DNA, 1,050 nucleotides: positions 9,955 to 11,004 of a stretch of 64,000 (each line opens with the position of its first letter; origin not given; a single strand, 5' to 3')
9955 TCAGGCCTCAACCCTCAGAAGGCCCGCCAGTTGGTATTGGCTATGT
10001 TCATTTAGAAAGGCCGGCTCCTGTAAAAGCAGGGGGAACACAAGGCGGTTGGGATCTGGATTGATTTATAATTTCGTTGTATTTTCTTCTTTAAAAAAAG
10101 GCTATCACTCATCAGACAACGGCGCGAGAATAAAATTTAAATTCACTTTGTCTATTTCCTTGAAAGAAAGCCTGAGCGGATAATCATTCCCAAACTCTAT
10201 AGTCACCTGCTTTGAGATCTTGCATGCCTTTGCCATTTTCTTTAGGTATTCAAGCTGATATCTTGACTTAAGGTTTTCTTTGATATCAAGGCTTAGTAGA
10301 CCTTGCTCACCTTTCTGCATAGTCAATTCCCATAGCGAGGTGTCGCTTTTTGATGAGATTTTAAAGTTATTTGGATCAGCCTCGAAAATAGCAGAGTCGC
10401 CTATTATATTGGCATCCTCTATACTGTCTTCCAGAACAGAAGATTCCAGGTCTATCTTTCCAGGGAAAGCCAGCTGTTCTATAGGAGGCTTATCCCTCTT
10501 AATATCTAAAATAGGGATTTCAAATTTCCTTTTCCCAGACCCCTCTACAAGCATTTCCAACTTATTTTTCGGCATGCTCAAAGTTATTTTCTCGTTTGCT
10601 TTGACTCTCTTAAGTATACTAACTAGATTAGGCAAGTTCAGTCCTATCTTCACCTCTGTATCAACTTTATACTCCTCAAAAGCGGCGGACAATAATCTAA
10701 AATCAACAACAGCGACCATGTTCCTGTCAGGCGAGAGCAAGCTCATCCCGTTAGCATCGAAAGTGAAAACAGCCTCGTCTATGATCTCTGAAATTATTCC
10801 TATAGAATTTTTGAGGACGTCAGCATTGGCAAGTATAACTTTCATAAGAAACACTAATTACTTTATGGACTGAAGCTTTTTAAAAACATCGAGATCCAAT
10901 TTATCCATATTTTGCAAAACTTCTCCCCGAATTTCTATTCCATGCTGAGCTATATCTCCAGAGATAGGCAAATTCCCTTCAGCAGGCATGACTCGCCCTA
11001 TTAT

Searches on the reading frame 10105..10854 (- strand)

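Call 68: search_protein_families(library=pfam, proteins=[window:10105-10854:-], max_evalue=0.01)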
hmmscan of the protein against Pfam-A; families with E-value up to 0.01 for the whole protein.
window:10105-10854:- (249 aa): 3 families
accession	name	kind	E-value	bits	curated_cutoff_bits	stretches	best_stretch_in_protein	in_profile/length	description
PF00705.23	PCNA_N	-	4.1e-16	59.3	20.3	1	6-98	4-96/127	Proliferating cell nuclear antigen, N-terminal domain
PF02747.20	PCNA_C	-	3.9e-08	34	23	1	165-245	42-127/128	Proliferating cell nuclear antigen, C-terminal domain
PF02144.21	Rad1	-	1.9e-07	30.9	24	1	25-220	22-244/257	Repair protein Rad1/Rec1/Rad17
